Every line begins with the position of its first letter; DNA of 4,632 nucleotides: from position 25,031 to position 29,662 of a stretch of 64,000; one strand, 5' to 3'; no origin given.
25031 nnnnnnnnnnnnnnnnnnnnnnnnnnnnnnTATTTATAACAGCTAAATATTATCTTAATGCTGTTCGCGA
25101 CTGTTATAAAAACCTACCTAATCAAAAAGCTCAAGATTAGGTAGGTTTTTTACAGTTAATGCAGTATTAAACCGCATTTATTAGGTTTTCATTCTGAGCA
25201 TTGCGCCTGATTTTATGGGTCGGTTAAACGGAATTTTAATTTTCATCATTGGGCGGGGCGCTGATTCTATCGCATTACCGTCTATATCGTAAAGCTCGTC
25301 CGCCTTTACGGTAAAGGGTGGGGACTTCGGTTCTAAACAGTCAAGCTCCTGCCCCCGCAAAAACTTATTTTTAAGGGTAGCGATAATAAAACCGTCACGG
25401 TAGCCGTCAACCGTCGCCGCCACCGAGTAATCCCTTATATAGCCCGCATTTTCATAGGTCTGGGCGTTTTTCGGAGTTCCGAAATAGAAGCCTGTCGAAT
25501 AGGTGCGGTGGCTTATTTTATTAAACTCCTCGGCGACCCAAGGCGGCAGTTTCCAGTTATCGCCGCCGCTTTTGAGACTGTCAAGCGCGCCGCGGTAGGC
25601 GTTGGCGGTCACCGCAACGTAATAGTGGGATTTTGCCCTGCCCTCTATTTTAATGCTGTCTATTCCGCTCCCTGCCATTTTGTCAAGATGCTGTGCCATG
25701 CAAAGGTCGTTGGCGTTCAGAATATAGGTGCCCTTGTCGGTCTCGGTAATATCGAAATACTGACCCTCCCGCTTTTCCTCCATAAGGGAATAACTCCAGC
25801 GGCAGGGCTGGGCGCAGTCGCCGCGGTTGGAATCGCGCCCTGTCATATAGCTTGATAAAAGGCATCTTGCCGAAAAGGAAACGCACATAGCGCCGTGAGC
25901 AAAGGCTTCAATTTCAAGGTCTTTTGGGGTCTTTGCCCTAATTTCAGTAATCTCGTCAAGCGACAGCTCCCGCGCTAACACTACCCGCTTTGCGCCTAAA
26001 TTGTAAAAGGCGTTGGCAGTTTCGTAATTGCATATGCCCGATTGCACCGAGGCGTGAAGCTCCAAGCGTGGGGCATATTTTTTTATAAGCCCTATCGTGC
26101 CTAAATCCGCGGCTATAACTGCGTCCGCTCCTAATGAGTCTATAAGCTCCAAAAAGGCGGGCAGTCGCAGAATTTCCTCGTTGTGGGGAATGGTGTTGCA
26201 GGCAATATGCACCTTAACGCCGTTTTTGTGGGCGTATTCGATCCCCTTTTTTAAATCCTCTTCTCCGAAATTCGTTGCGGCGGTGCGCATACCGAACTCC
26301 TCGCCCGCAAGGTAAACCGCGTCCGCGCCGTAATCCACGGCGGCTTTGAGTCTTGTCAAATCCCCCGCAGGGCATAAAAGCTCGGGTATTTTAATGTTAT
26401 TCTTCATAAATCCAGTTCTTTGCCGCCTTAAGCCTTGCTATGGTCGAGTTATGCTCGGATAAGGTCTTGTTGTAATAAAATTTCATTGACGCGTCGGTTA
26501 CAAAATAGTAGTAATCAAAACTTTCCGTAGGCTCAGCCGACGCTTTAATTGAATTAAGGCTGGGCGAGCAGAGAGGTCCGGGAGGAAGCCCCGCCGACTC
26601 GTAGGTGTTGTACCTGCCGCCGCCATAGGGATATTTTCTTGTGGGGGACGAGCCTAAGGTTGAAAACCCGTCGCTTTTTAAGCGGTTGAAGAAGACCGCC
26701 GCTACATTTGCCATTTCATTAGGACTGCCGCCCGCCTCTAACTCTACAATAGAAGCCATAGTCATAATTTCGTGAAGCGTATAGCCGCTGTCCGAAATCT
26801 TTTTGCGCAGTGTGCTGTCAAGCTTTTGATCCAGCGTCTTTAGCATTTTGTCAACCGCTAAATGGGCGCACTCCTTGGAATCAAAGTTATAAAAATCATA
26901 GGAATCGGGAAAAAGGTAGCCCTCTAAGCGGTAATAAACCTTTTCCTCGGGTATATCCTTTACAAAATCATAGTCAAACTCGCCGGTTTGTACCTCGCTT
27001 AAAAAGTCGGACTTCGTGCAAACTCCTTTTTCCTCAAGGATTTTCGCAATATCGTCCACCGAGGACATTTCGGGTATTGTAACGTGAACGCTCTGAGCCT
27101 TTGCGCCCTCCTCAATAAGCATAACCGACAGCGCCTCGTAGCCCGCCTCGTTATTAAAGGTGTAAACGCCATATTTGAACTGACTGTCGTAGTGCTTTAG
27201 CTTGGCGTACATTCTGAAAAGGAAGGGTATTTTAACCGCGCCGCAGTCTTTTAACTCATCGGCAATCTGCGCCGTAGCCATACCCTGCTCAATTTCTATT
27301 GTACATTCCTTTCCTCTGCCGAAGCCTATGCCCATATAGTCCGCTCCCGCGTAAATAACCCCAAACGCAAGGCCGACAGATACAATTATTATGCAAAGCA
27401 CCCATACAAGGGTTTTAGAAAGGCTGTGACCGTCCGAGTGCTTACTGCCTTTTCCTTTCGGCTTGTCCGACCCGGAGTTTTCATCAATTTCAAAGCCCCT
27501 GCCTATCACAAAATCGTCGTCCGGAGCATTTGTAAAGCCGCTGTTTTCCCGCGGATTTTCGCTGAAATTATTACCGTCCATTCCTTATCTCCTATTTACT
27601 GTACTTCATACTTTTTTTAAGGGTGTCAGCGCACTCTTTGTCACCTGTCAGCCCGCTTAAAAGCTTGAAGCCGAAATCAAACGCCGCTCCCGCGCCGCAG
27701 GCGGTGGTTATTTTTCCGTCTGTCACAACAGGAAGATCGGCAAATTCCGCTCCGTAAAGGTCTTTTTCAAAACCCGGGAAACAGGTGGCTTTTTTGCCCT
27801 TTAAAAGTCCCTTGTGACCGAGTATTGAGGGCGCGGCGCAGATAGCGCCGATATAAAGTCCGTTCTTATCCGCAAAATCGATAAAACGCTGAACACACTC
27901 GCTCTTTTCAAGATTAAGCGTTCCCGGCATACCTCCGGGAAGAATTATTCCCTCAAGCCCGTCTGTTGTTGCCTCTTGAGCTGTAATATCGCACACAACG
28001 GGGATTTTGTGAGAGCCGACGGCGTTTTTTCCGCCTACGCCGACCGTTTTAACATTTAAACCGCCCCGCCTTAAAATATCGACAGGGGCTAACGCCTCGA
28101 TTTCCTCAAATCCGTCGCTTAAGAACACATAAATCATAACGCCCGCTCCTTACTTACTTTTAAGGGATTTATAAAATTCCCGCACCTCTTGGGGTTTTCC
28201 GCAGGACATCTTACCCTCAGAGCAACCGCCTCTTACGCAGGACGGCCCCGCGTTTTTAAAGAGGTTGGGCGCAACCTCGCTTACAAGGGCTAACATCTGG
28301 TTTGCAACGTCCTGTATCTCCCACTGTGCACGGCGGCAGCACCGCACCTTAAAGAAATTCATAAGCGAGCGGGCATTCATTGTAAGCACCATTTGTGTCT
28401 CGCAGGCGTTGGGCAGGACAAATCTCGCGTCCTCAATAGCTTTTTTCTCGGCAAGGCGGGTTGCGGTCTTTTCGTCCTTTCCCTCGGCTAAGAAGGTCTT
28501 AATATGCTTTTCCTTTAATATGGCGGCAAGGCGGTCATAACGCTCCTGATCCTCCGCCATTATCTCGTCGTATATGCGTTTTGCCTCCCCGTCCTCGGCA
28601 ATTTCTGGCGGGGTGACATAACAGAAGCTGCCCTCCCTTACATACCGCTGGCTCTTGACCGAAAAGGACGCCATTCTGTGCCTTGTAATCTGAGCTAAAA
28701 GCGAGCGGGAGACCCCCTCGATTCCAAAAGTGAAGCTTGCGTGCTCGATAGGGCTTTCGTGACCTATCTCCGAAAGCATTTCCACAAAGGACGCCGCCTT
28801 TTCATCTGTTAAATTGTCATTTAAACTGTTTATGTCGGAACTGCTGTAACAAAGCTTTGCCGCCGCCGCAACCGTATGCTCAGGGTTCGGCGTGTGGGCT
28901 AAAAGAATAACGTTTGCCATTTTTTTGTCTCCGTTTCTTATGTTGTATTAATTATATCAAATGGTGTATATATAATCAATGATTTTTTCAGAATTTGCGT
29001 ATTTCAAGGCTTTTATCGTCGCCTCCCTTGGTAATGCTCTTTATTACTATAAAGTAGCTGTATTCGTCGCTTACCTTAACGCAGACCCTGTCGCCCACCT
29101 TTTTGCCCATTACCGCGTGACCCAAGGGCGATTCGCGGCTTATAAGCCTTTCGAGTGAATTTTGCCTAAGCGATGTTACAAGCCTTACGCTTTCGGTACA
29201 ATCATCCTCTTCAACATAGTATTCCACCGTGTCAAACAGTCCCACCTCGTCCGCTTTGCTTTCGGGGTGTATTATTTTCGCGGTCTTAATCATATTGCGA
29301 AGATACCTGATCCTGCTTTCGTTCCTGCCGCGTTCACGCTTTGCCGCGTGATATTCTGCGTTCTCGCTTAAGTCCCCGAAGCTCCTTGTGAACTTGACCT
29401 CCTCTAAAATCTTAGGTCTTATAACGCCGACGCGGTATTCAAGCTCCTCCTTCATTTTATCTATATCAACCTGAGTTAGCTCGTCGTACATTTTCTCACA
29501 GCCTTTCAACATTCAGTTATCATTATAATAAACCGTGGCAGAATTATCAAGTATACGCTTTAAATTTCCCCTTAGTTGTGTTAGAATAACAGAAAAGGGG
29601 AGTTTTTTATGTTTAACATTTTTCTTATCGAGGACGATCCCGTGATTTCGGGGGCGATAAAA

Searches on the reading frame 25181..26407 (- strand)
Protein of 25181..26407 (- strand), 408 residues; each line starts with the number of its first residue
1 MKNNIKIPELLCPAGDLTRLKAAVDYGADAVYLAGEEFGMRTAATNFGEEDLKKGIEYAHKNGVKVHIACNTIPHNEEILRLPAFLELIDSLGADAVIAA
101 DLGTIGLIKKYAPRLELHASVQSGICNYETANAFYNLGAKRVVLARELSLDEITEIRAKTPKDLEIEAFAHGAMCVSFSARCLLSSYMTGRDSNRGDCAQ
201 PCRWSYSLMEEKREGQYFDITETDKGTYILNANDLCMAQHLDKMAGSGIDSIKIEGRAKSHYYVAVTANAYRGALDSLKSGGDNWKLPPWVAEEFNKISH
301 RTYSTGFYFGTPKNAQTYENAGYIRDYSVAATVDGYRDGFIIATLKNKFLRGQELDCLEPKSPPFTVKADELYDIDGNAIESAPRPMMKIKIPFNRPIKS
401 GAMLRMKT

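Call 20: search_protein_families(library=pfam, proteins=[window:25181-26407:-], max_evalue=0.001)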
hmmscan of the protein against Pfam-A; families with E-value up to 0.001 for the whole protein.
window:25181-26407:- (408 aa): 2 families
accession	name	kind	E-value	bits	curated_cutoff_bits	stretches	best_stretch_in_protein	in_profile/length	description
PF01136.24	Peptidase_U32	-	2.8e-87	292.3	22.4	1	82-313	4-232/233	Peptidase family U32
PF16325.11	Peptidase_U32_C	-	1.5e-20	73.5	28.2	1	325-405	1-83/83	Peptidase family U32 C-terminal domain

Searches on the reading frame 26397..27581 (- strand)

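Call 20: search_protein_families(library=pfam, proteins=[window:26397-27581:-], max_evalue=0.001)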
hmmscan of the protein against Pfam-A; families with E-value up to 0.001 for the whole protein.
window:26397-27581:- (394 aa): 1 family
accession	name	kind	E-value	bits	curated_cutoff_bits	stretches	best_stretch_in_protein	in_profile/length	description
PF02618.21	YceG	-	6.6e-62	209.9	32.4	1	95-382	1-274/275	YceG-like family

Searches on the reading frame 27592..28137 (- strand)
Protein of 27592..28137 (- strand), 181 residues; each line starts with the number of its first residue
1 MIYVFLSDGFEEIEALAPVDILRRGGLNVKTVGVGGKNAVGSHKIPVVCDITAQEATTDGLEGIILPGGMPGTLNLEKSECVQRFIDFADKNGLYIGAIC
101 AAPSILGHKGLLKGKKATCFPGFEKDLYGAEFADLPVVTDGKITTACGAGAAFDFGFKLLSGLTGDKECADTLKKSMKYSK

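Call 20: search_protein_families(library=pfam, proteins=[window:27592-28137:-], max_evalue=0.001)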
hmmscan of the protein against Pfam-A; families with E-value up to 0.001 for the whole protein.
window:27592-28137:- (181 aa): 1 family
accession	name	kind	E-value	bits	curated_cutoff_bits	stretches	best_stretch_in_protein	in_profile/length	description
PF01965.30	DJ-1_PfpI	-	3.8e-38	131.3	26.6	1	2-160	3-163/165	DJ-1/PfpI family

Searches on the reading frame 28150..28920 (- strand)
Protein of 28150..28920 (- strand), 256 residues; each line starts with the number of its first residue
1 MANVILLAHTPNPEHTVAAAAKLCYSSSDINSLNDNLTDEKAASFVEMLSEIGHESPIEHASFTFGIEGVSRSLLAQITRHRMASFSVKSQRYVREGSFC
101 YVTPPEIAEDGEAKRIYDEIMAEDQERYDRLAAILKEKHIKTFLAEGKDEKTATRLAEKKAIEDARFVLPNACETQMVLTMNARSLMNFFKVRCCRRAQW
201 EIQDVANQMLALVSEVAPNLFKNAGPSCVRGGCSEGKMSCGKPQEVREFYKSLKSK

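Call 20: search_protein_families(library=pfam, proteins=[window:28150-28920:-], max_evalue=0.001)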
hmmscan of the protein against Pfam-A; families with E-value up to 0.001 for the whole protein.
window:28150-28920:- (256 aa): 1 family
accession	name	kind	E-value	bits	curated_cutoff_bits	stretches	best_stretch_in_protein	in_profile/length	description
PF02511.20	Thy1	-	3.5e-72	242.7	24.8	1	6-219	2-191/191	Thymidylate synthase complementing protein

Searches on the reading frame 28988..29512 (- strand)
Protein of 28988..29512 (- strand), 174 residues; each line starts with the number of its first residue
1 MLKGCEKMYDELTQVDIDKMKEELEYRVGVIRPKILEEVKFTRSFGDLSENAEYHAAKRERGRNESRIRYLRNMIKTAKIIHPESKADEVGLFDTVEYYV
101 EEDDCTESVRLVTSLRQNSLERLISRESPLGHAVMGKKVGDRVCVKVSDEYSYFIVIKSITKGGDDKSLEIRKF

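Call 20: search_protein_families(library=pfam, proteins=[window:28988-29512:-], max_evalue=0.001)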
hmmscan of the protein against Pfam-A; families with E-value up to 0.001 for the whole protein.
window:28988-29512:- (174 aa): 2 families
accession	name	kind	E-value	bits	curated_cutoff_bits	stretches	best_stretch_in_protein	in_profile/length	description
PF03449.20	GreA_GreB_N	-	6.7e-25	87.5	24.5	1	12-80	3-71/71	Transcription elongation factor, N-terminal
PF01272.25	GreA_GreB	-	9.1e-14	51.6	26.9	1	87-161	3-76/77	Transcription elongation factor, GreA/GreB, C-term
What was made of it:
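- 28988..29512 (-): greA, the first housekeeping gene beyond the array. Pfam (call 20)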
